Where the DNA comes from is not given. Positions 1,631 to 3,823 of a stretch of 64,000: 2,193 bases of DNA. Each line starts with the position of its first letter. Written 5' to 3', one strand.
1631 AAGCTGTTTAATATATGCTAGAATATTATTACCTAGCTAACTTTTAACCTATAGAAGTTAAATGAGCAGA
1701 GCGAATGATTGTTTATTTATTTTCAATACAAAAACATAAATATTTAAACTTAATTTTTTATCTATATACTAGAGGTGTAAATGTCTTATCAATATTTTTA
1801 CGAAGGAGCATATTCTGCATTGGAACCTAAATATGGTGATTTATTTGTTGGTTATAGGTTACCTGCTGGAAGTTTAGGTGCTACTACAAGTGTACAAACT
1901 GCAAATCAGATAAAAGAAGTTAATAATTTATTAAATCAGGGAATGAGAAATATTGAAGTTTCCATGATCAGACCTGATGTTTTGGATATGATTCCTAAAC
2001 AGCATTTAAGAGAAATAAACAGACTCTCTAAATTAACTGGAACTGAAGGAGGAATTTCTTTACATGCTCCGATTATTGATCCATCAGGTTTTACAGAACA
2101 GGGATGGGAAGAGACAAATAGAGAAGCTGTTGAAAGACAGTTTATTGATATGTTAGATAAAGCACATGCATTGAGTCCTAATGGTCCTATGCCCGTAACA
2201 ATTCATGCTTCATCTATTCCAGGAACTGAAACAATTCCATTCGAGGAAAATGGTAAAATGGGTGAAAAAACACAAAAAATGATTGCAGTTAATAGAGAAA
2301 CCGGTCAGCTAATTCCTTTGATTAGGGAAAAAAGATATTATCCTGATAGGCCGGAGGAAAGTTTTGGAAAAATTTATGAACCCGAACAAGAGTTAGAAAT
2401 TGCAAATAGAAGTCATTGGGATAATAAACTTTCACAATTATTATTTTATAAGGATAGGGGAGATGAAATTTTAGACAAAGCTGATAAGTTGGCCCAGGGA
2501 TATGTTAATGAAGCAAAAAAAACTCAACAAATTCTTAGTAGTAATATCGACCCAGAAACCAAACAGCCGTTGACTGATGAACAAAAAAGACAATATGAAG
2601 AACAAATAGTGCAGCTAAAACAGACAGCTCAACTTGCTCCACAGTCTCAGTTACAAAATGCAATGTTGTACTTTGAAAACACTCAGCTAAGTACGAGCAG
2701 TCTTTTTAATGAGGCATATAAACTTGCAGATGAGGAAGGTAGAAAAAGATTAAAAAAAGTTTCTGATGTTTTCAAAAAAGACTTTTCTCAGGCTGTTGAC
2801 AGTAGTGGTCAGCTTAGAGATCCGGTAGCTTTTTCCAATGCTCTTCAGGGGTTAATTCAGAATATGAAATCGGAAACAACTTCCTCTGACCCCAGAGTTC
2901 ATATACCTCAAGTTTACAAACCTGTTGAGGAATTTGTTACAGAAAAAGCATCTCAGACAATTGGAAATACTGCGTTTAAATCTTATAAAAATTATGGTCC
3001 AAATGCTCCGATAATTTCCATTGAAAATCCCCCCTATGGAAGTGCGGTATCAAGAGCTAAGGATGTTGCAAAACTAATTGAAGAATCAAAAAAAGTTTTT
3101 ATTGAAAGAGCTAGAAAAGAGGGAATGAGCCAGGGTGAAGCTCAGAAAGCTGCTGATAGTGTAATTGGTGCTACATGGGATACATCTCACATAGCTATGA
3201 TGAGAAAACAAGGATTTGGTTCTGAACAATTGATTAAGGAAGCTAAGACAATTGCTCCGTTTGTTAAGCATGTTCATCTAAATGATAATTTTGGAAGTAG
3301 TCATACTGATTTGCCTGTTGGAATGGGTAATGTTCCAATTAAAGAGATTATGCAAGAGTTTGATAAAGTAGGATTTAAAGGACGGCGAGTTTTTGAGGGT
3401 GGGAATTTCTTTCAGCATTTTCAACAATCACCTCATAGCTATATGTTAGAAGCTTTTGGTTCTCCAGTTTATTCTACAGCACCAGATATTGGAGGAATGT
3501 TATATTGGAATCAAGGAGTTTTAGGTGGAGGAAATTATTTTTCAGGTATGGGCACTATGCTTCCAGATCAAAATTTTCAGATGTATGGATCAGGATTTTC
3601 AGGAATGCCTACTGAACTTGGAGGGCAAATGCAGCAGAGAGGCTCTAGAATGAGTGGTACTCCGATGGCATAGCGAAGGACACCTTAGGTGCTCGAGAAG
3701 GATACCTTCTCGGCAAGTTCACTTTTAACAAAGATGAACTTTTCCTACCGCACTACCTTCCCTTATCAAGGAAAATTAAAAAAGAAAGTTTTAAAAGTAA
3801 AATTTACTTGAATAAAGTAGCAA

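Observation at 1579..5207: Imperfect ~135-150 bp inverted repeats bracket a three-gene cassette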

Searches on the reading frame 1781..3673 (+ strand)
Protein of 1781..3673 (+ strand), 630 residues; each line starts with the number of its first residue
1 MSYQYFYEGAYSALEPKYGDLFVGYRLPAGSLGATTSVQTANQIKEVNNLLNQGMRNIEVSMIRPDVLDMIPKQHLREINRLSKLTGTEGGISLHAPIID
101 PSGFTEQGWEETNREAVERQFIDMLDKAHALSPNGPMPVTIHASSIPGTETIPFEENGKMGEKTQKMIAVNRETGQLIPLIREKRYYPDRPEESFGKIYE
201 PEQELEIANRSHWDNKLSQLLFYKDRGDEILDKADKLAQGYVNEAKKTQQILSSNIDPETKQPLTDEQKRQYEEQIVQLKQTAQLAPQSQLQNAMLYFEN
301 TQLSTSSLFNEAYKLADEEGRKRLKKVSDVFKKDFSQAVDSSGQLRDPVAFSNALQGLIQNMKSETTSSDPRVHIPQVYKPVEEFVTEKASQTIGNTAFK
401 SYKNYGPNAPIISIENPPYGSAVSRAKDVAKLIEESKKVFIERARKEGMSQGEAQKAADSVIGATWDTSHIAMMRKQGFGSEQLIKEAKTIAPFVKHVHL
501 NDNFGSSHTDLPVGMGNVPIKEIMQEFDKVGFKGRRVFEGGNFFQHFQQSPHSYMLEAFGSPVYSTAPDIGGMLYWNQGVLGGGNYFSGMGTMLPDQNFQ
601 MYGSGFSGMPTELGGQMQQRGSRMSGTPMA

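Call 13: search_protein_families(library=pfam, proteins=[window:1781-3673:+], max_evalue=0.01)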
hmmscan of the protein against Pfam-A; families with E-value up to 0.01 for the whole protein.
window:1781-3673:+ (630 aa): 1 family
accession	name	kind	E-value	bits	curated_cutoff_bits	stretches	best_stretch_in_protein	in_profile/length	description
PF01261.30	AP_endonuc_2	-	1.9e-11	44.5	31.1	1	424-539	106-228/249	Xylose isomerase-like TIM barrel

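Call 15: find_encoding_contigs(protein=window:1781-3673:+, flank=10000, max_places=10)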
Protein window:1781-3673:+ (630 aa): 4 contigs read that carry it; 2 places shown.
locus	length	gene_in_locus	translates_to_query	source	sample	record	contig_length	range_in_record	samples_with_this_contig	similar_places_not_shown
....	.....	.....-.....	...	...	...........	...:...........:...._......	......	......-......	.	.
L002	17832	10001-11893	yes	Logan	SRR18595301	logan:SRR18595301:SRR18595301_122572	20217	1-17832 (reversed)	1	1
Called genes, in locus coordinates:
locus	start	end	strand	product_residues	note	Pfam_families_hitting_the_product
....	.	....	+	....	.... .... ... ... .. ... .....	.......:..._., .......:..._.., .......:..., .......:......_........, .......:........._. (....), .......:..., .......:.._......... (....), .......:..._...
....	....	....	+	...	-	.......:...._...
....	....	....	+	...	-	-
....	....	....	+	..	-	-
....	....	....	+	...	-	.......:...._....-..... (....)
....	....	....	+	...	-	-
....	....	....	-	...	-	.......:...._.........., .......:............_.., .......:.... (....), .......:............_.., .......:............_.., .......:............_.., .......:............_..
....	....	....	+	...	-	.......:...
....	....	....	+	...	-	-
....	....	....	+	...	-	-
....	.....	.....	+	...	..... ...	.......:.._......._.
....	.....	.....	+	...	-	-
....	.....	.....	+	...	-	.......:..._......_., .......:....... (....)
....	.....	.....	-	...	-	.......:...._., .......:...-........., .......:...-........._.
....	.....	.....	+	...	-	-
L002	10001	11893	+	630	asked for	PF01261:AP_endonuc_2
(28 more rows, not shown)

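Call 16: find_homologous_proteins(query=window:1781-3670:+)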
Query window:1781-3670:+ (630 aa): 778 proteins with E <= 0.001 among 8000 candidates; the best 120 are listed.
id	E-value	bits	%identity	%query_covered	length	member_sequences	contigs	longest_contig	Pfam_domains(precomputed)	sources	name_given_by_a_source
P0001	0.0e+0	1425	100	100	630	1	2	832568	PF01261.31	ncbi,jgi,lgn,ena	ncbi:MAG: TIM barrel protein [Candidatus Pacearchaeota archaeon]|jgi:hypothetical protein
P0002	2.4e-229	781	59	100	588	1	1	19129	PF01261.31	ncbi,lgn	-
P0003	1.1e-222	759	59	100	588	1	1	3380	PF01261.31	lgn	-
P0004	5.2e-220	750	55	100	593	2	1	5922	PF01261.31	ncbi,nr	ncbi:sugar phosphate isomerase/epimerase [Candidatus Pacearchaeota archaeon]|nr:sugar phosphate isom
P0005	1.5e-216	739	57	99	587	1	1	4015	PF01261.31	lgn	-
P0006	6.2e-215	734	55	100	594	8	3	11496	PF01261.31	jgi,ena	-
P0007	1.8e-214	732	54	100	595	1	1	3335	PF01261.31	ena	-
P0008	9.8e-214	730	53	100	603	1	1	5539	PF01261.31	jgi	-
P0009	6.7e-212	723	55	100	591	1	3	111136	PF01261.31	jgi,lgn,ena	-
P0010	3.0e-209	715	55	100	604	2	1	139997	PF01261.31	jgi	-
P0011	1.5e-208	712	52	100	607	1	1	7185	PF01261.31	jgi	-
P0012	1.3e-207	709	53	100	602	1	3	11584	PF01261.31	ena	-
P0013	1.9e-205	702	56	100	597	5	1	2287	PF01261.31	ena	-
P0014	7.0e-199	680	51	100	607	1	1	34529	PF01261.31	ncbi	ncbi:MAG: TIM barrel protein [archaeon]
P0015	8.4e-198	677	53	100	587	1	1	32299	PF01261.31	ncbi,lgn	-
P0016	1.1e-197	677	51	100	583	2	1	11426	PF01261.31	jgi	-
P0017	1.6e-197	676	53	100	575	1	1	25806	PF01261.31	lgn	-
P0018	4.7e-197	674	52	100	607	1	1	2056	PF01261.31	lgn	-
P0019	1.1e-193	663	52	100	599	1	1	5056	PF01261.31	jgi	jgi:hypothetical protein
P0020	4.0e-193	661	52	100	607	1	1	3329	PF01261.31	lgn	-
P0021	9.5e-193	660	51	100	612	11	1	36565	PF01261.31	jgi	-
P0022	1.4e-192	660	52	100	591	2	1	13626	PF01261.31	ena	-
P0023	2.7e-192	659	51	100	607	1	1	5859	PF01261.31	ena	-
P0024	6.9e-192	657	52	100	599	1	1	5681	PF01261.31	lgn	-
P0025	1.6e-190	653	50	100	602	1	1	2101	PF01261.31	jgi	-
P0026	6.9e-190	651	50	100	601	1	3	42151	PF01261.31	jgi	jgi:sugar phosphate isomerase/epimerase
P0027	3.7e-187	642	49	100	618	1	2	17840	PF01261.31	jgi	jgi:hypothetical protein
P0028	6.8e-187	641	51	100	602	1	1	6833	PF01261.31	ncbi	-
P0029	9.2e-187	640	50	99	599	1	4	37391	PF01261.31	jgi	jgi:hypothetical protein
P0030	1.6e-186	640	49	100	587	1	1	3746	PF01261.31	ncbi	-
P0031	6.7e-186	638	50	100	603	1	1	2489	PF01261.31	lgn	-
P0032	5.6e-185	635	51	100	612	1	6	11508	PF01261.31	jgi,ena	-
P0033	6.2e-185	634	50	100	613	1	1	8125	PF01261.31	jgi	-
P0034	4.7e-184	632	49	100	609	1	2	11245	PF01261.31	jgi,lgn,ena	-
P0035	5.9e-183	628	49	100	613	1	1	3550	PF01261.31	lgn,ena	-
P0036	7.9e-183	627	50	100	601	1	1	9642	PF01261.31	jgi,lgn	-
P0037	8.8e-182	624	49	100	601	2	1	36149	PF01261.31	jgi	-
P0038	2.4e-181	623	50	99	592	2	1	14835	PF01261.31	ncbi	-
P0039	2.9e-181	622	49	100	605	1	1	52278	PF01261.31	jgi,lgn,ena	-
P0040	9.7e-181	621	48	100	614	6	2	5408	PF01261.31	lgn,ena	-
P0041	2.2e-180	619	48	100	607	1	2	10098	PF01261.31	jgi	-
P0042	2.1e-179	616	49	100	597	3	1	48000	PF01261.31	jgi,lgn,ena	-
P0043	2.3e-179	616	48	100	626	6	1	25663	PF01261.31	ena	-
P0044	2.3e-179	616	47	100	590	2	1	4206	PF01261.31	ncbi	-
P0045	4.4e-179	615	48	100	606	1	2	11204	PF01261.31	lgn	-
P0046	1.4e-178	613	48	100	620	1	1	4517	PF01261.31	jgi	jgi:sugar phosphate isomerase/epimerase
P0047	2.6e-178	613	47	99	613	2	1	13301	PF01261.31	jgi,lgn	-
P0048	4.3e-178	612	47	100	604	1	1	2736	PF01261.31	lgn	-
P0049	1.9e-177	610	49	100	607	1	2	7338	PF01261.31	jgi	-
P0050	3.2e-177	609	47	100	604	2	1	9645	PF01261.31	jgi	-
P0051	6.2e-177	608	49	100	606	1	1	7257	PF01261.31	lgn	-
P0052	6.3e-177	608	48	100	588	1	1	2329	PF01261.31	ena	-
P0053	1.4e-174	600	48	100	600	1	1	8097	PF01261.31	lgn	-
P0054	6.6e-174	598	47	100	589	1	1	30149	PF01261.31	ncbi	-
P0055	7.5e-174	598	49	100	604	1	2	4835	PF01261.31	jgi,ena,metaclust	metaclust:\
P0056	3.0e-173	596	47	100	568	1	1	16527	PF01261.31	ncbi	-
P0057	8.6e-173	594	48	99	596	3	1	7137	PF01261.31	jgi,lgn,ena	-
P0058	9.7e-172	591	47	100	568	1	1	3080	PF01261.31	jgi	jgi:hypothetical protein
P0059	1.0e-170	587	47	99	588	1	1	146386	PF01261.31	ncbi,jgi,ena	ncbi:MAG: TIM barrel protein [Candidatus Pacearchaeota archaeon]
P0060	1.6e-170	587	47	100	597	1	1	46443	PF01261.31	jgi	jgi:hypothetical protein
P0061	2.3e-170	586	46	100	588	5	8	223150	PF01261.31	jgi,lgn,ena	jgi:sugar phosphate isomerase/epimerase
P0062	3.0e-170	586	47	100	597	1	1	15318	PF01261.31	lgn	-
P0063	3.1e-170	586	46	100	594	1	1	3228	PF01261.31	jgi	jgi:hypothetical protein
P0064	3.8e-170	586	46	100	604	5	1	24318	PF01261.31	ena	-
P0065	5.4e-170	585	48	100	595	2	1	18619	PF01261.31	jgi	-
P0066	1.3e-169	584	45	100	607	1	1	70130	PF01261.31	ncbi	ncbi:MAG: TIM barrel protein [archaeon]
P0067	5.6e-169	582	47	100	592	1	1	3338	PF01261.31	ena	-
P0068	8.6e-169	581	50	89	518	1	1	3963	PF01261.31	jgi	jgi:hypothetical protein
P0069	1.8e-167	577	47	100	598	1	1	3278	PF01261.31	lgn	-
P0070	2.4e-167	576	48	100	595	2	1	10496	PF01261.31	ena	-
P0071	5.4e-167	575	47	100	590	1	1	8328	PF01261.31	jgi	-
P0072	8.9e-167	574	46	100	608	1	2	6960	PF01261.31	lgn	-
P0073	1.4e-166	574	47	100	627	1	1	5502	PF01261.31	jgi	-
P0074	2.7e-165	570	45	100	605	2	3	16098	PF01261.31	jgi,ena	-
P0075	2.5e-164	566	47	100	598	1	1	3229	PF01261.31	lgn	-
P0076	2.8e-164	566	46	99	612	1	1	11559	PF01261.31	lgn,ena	-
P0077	5.0e-164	565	46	100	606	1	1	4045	PF01261.31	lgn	-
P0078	1.1e-163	564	46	100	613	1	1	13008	PF01261.31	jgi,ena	-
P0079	1.4e-163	564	44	100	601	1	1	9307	PF01261.31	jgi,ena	-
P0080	3.4e-163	563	46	100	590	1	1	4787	PF01261.31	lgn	-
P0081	8.6e-163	561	47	100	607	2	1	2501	PF01261.31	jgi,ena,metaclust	metaclust:\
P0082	1.1e-162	561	46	100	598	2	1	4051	PF01261.31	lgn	-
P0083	2.4e-162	560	46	100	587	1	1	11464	PF01261.31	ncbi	ncbi:MAG: sugar phosphate isomerase/epimerase [archaeon]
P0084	5.1e-162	559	46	100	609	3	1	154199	PF01261.31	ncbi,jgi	-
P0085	6.1e-162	558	44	100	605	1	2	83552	PF01261.31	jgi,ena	-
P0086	9.3e-162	558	47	100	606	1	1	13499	PF01261.31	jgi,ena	-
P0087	1.4e-161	557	46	100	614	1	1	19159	PF01261.31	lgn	-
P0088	1.8e-161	557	45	98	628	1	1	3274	PF01261.31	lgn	-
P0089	1.9e-161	557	44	100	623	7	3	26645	PF01261.31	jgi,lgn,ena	jgi:hypothetical protein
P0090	2.9e-161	556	45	98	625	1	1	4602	PF01261.31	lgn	-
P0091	3.9e-161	556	46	100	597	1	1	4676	PF01261.31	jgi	jgi:hypothetical protein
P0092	1.1e-160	554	44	100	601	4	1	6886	PF01261.31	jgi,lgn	-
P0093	1.2e-160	554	45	100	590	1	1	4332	PF01261.31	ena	-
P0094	1.9e-160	554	46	100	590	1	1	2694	PF01261.31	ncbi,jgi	jgi:hypothetical protein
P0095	2.0e-160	554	45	100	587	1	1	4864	PF01261.31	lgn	-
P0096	2.3e-160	553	46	99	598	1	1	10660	PF01261.31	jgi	jgi:hypothetical protein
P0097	3.1e-160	553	45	100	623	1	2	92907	PF01261.31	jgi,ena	-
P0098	4.3e-160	552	42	100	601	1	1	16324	PF01261.31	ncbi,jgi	-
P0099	5.4e-160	552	46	100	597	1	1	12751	PF01261.31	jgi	-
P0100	5.8e-160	552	45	100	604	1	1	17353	PF01261.31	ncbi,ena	-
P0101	9.8e-160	551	44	100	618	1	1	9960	PF01261.31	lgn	-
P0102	9.8e-160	551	47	99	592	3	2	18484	PF01261.31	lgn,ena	-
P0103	1.2e-159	551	44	100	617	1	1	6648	PF01261.31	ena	-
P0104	1.7e-159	550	47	100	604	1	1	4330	PF01261.31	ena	-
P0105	2.1e-159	550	43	100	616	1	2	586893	PF01261.31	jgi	jgi:hypothetical protein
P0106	2.4e-159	550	44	100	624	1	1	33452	PF01261.31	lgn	-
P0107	9.8e-159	548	45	100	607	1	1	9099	PF01261.31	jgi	-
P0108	1.5e-158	547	44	100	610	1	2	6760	PF01261.31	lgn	-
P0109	3.6e-158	546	42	100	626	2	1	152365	PF01261.31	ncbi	-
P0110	1.2e-157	544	45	100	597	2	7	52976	PF01261.31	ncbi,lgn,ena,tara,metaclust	tara:strand:- start:2476 stop:4269 length:1794 start_codon:yes stop_codon:yes gene_type:complete|met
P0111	1.7e-157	544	46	100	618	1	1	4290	PF01261.31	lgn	-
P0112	2.0e-157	544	45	100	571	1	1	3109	PF01261.31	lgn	-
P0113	2.5e-157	543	45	100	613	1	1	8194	PF01261.31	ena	-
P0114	4.0e-157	543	45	98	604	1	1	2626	PF01261.31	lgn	-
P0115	1.8e-156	540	46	100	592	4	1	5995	PF01261.31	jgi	jgi:hypothetical protein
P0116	9.5e-156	538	43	100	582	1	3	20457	PF01261.31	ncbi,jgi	-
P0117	1.9e-155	537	43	100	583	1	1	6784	PF01261.31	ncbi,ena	ncbi:MAG: TIM barrel protein [Nanoarchaeota archaeon]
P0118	1.6e-154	534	43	97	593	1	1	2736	PF01261.31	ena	-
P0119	1.6e-154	534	44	100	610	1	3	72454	PF01261.31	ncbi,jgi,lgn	-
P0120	5.4e-154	532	44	100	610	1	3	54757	PF01261.31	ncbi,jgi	-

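Call 18: find_encoding_contigs(protein=P0002, flank=8000, max_places=3)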
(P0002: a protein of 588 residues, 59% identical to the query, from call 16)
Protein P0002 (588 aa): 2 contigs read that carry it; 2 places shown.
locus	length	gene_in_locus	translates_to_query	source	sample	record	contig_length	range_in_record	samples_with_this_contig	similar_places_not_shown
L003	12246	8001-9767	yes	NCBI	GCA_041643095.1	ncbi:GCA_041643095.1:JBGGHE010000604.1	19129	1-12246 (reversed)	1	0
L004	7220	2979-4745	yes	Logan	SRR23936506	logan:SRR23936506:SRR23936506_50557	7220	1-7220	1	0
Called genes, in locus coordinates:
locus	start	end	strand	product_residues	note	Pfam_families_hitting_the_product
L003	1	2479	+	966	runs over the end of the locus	-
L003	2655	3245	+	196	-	PF00300:His_Phos_1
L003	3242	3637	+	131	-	PF01641:SelR, PF24046:At4g08330 (faint)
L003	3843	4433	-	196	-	-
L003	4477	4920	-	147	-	-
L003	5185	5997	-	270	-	PF00350:Dynamin_N (faint), PF03193:RsgA_GTPase, PF02421:FeoB_N (weak), PF01926:MMR_HSR1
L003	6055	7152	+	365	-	PF01702:TGT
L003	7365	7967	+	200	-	-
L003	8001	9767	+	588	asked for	PF01261:AP_endonuc_2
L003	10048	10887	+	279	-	PF01909:NTP_transf_2 (weak), PF18765:Polbeta (weak)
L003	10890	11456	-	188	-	-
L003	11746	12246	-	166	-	?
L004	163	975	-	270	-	PF00350:Dynamin_N (faint), PF03193:RsgA_GTPase, PF02421:FeoB_N (weak), PF01926:MMR_HSR1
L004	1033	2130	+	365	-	PF01702:TGT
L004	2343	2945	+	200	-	-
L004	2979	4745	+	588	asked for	PF01261:AP_endonuc_2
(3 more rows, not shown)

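Call 19: find_encoding_contigs(protein=P0009, flank=8000, max_places=3)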
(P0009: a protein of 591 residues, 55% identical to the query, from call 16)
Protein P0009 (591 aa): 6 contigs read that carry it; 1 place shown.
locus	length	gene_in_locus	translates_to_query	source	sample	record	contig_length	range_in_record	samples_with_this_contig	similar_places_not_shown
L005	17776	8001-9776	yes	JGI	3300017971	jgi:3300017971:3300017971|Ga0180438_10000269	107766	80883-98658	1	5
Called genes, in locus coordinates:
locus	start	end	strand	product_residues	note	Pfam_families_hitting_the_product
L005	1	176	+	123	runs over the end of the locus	-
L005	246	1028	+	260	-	-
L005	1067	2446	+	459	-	PF04055:Radical_SAM, PF16199:Radical_SAM_C, PF00583:Acetyltransf_1 (weak), PF13673:Acetyltransf_10 (weak)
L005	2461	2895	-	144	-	-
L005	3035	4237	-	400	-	PF00749:tRNA-synt_1c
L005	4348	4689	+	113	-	-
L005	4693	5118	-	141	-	-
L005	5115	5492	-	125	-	-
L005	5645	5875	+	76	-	-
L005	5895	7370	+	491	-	-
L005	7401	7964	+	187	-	-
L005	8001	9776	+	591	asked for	PF01261:AP_endonuc_2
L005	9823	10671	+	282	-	PF01909:NTP_transf_2, PF18765:Polbeta (weak)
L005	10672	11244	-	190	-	-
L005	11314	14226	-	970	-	PF01326:PPDK_N, PF00391:PEP-utilizers, PF02896:PEP-utilizers_C, PF23477:zf_Tbcl_2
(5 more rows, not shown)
